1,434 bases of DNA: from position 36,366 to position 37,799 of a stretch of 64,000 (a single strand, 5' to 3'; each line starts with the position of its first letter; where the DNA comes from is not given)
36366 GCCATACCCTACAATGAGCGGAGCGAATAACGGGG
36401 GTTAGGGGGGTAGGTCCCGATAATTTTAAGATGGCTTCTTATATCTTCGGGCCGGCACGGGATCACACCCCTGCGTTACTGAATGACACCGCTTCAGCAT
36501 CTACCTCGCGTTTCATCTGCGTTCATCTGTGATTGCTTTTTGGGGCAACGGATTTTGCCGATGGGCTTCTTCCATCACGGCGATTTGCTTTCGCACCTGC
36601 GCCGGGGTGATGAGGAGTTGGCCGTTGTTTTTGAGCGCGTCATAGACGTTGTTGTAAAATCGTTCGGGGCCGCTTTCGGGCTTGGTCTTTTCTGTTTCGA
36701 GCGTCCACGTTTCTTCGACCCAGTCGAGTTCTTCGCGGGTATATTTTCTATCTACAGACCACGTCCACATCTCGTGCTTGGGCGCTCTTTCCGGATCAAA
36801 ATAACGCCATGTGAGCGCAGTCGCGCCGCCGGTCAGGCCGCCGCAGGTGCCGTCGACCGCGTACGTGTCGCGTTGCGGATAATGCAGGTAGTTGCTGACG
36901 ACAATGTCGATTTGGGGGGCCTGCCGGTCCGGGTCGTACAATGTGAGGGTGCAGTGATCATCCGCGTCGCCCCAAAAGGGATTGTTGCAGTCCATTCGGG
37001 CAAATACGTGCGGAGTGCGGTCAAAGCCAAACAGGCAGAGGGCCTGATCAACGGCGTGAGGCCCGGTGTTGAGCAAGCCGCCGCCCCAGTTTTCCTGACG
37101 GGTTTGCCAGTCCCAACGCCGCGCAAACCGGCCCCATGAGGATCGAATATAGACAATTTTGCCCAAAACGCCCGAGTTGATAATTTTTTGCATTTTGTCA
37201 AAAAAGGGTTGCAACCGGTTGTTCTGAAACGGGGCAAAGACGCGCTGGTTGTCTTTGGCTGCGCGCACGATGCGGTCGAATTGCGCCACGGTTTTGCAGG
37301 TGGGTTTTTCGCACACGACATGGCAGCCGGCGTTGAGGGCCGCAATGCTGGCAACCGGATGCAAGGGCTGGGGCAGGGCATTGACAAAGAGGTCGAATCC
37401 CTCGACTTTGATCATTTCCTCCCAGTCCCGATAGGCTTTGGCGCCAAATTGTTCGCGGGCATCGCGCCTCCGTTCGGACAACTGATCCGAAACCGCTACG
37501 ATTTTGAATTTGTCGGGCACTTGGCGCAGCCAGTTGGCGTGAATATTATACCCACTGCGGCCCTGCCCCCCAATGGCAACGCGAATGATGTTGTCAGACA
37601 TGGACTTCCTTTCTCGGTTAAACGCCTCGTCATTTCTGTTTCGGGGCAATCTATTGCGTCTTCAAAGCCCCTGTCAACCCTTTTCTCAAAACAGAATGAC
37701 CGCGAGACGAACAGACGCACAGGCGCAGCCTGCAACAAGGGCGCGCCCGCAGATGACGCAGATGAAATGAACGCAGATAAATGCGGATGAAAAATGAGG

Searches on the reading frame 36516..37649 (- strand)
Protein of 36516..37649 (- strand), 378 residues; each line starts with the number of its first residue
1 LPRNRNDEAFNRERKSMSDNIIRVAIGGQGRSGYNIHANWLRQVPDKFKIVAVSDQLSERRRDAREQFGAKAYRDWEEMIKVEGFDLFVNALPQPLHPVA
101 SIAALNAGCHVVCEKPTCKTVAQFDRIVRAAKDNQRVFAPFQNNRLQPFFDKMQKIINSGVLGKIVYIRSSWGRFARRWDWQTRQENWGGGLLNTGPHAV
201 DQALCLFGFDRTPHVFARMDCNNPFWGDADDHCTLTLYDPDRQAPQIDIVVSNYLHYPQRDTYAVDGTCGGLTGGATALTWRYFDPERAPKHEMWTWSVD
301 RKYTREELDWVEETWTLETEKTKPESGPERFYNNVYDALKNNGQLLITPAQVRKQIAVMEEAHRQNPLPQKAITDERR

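Call 17: search_protein_families(library=pfam, proteins=[window:36516-37649:-], max_evalue=0.01)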
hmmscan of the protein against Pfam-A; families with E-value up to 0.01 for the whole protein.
window:36516-37649:- (378 aa): 4 families
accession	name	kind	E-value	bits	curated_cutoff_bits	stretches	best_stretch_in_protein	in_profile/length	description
PF01408.29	GFO_IDH_MocA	-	6e-22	79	24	1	22-138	1-116/120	Oxidoreductase family, NAD-binding Rossmann fold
PF22725.1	GFO_IDH_MocA_C3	-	2.7e-15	56.9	27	1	150-272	1-123/124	GFO/IDH/MocA C-terminal domain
PF02894.22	GFO_IDH_MocA_C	-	2.8e-11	44.1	22.9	1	155-362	2-206/218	Oxidoreductase family, C-terminal alpha/beta domain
PF03435.24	Sacchrp_dh_NADP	-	0.0084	16.9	25.1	0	66-118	51-99/129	Saccharopine dehydrogenase NADP binding domain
